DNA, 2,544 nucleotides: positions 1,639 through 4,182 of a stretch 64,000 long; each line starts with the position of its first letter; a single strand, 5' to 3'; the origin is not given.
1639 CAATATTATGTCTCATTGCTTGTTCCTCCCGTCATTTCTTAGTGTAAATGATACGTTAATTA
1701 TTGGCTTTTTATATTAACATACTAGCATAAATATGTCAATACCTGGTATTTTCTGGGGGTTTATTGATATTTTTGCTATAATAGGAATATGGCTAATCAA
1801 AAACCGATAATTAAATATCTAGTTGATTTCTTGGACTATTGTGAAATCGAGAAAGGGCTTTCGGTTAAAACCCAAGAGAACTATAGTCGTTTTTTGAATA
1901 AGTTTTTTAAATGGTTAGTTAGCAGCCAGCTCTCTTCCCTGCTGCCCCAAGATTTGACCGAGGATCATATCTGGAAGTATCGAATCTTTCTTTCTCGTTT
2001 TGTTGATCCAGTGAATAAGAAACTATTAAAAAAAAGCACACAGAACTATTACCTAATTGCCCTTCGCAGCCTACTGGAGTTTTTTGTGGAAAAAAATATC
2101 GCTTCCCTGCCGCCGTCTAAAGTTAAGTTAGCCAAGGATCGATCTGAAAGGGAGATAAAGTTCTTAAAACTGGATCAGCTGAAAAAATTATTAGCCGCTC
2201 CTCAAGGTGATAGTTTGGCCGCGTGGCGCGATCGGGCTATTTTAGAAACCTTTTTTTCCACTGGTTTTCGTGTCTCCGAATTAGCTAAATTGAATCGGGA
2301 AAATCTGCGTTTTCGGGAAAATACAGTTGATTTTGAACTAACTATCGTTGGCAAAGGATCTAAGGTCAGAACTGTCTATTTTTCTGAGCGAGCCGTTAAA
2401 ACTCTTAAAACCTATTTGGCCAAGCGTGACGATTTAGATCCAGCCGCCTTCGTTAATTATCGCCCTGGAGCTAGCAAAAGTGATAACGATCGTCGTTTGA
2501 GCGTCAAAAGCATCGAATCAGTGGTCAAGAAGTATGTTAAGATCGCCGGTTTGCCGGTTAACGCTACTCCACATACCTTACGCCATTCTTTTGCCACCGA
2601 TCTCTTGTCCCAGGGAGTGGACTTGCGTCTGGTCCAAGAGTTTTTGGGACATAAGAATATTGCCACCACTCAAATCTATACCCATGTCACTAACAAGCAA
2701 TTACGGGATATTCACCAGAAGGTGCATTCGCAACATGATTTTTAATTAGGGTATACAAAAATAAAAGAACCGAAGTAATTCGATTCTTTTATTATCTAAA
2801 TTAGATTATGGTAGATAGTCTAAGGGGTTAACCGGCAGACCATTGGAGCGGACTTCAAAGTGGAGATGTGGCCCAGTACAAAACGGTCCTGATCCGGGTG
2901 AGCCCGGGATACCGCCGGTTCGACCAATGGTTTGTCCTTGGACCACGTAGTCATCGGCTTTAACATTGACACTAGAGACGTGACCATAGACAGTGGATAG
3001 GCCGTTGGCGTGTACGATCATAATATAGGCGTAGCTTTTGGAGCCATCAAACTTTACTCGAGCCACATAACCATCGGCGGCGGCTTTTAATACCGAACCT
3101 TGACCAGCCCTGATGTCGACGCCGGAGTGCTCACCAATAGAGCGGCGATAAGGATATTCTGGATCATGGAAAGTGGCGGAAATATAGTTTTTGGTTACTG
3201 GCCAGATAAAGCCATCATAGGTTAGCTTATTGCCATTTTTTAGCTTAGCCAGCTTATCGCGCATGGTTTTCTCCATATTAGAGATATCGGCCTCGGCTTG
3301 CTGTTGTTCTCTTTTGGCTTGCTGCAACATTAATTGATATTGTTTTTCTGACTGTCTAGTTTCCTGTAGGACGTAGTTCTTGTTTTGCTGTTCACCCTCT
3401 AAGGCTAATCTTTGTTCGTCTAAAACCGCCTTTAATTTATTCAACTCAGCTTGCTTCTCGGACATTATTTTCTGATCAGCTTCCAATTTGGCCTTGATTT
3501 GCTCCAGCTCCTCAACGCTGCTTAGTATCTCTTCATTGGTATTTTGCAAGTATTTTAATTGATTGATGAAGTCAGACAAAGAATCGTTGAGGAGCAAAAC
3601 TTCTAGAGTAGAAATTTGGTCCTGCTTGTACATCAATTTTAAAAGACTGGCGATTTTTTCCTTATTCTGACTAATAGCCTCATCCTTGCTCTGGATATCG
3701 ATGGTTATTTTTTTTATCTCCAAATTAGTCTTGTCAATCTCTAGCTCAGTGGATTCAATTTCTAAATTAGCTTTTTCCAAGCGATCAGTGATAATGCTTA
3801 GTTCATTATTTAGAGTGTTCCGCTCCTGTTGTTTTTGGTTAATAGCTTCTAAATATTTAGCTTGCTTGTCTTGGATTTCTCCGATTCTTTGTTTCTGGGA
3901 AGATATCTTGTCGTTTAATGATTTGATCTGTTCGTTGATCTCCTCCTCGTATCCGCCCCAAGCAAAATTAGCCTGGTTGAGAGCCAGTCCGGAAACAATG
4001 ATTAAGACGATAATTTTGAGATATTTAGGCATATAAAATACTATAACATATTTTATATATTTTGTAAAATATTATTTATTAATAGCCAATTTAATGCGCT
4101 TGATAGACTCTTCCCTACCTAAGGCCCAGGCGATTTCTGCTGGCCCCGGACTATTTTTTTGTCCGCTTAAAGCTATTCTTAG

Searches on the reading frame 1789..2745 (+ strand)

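Call 104: search_protein_families(library=pfam, proteins=[window:1789-2745:+], max_evalue=0.1)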
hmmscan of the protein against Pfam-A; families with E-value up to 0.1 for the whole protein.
window:1789-2745:+ (318 aa): 7 families
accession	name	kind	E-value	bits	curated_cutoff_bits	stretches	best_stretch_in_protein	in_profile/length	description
PF00589.27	Phage_integrase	-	3.6e-39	134.7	27.1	1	124-302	1-170/172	Phage integrase family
PF02899.23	Phage_int_SAM_1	-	3.6e-10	40.4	22.3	1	12-101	2-81/83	Phage integrase, N-terminal SAM-like domain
PF13495.12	Phage_int_SAM_4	-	1.1e-07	32.5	27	1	13-64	4-49/85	Phage integrase, N-terminal SAM-like domain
PF13102.12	Phage_int_SAM_5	-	1.6e-05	25.6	22.3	1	17-109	9-92/98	Phage integrase SAM-like domain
PF20276.3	CTD1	-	0.016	15.2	25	1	44-105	44-109/243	C-terminal domain 1 of the ABC-three component (ABC-3C) systems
PF18576.7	HTH_52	-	0.044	14.4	26.6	0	79-107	19-47/64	Helix-turn-helix domain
PF24406.1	nSTAND_NTPase4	-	0.058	13.9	27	0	75-100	33-58/58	Novel STAND NTPase 4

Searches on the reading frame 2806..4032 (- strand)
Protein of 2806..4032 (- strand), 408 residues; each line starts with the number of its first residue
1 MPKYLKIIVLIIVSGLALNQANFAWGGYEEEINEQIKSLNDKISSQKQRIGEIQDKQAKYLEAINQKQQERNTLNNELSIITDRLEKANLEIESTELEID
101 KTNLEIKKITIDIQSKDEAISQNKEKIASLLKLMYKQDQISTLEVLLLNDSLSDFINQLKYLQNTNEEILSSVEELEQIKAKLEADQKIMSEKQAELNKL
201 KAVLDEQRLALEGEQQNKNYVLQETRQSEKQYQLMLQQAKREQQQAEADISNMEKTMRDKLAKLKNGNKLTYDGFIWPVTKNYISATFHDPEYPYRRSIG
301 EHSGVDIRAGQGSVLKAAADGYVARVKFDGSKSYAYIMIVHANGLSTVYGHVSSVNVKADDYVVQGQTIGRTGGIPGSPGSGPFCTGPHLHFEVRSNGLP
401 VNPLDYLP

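Call 27: search_protein_families(library=pfam, proteins=[window:2806-4032:-], max_evalue=0.01)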
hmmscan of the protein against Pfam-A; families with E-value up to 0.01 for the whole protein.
window:2806-4032:- (408 aa): 1 family
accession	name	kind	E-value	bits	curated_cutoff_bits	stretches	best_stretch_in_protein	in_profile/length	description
PF01551.29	Peptidase_M23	-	7.5e-24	84.2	28.7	1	301-403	2-96/96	Peptidase family M23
